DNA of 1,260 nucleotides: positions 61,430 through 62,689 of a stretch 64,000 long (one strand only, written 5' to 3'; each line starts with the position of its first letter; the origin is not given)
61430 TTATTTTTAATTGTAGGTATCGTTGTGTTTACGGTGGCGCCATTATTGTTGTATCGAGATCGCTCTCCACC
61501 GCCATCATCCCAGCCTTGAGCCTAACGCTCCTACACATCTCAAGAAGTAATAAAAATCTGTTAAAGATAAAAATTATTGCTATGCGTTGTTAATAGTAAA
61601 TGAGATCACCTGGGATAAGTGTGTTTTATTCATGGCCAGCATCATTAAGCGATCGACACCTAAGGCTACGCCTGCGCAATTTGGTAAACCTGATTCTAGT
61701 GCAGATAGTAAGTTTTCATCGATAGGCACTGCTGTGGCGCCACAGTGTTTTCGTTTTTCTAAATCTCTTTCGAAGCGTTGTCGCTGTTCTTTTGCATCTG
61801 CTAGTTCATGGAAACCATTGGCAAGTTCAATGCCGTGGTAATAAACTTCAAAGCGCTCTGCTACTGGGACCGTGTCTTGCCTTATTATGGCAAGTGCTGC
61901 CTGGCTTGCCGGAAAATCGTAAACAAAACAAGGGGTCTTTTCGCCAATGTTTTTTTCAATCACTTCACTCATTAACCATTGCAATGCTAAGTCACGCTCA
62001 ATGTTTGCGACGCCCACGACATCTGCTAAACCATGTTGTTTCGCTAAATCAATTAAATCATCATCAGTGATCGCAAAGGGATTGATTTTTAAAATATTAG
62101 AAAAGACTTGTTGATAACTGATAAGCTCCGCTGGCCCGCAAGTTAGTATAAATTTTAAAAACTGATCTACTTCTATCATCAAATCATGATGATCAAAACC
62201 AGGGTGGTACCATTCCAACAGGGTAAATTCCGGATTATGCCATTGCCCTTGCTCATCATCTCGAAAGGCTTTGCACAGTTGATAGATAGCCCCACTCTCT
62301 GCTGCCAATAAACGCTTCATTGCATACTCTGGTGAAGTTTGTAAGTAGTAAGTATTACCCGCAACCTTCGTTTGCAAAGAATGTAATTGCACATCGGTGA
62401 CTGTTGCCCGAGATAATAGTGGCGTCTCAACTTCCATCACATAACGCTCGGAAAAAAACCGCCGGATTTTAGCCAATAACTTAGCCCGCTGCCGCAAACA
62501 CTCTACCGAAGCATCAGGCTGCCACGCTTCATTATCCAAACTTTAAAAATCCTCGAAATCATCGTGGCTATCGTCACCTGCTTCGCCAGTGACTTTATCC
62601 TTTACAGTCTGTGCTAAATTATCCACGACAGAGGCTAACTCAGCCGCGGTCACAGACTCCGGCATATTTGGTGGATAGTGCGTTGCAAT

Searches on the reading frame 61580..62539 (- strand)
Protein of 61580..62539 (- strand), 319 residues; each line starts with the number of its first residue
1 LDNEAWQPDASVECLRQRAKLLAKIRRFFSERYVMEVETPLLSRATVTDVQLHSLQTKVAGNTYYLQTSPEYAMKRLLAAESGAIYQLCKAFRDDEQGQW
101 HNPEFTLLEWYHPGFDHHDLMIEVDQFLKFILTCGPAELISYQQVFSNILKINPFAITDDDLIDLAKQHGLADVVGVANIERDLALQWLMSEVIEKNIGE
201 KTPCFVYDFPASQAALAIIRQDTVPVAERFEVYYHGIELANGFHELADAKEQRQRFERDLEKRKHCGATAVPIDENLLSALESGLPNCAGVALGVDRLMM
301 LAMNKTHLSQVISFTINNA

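Call 8: search_protein_families(library=ncbifam, proteins=[window:61580-62539:-])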
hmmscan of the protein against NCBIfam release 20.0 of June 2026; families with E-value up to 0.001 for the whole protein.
window:61580-62539:- (319 aa): 13 families
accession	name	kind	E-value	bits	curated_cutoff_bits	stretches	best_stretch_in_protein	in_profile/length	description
NF006828.0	PRK09350.1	equivalog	5.6e-127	423.5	264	1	2-319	3-325/325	elongation factor P--(R)-beta-lysine ligase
TIGR00462.1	genX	equivalog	7.6e-121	403.2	286.9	1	15-314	1-304/304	EF-P lysine aminoacylase EpmA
NF001756.1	PRK00484.1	subfamily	1.1e-51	176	468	1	12-314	166-482/488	lysine--tRNA ligase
TIGR00499.1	lysS_bact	equivalog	5.5e-51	173.7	427.6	1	11-315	168-490/496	lysine--tRNA ligase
NF009101.0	PRK12445.1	subfamily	4.8e-38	130.9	1026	1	9-315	178-499/505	lysine--tRNA ligase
NF002821.0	PRK02983.1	equivalog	1.1e-37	129.6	742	2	186-315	970-1096/1102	bifunctional lysylphosphatidylglycerol synthetase/lysine--tRNA ligase LysX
TIGR00459.1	aspS_bact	equivalog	6.3e-21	74.3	373.85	2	12-110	136-235/586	aspartate--tRNA ligase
NF001750.0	PRK00476.1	equivalog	1e-18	67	443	2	13-129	142-259/590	aspartate--tRNA ligase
NF003483.0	PRK05159.1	equivalog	2e-14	53.3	353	1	15-314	137-429/438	aspartate--tRNA(Asn) ligase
TIGR00458.1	aspS_nondisc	equivalog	3e-13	49.6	368.4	1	15-310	133-415/428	aspartate--tRNA(Asn) ligase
NF009460.0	PRK12820.1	equivalog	1.1e-10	40.3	1379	1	14-112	172-271/723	bifunctional aspartyl-tRNA synthetase/aspartyl/glutamyl-tRNA amidotransferase subunit C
NF003037.0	PRK03932.1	equivalog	2.4e-05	23.5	414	1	13-314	131-442/451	asparagine--tRNA ligase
TIGR00457.1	asnS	equivalog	2.7e-05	23.2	342.6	1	15-133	136-262/455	asparagine--tRNA ligase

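Call 9: search_protein_families(library=pfam, proteins=[window:61580-62539:-])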
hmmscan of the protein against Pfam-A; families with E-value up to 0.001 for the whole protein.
window:61580-62539:- (319 aa): 1 family
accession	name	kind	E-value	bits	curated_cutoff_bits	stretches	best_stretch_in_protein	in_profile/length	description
PF00152.25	tRNA-synt_2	-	5.7e-44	150.9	25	1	13-316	20-306/308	tRNA synthetases class II (D, K and N)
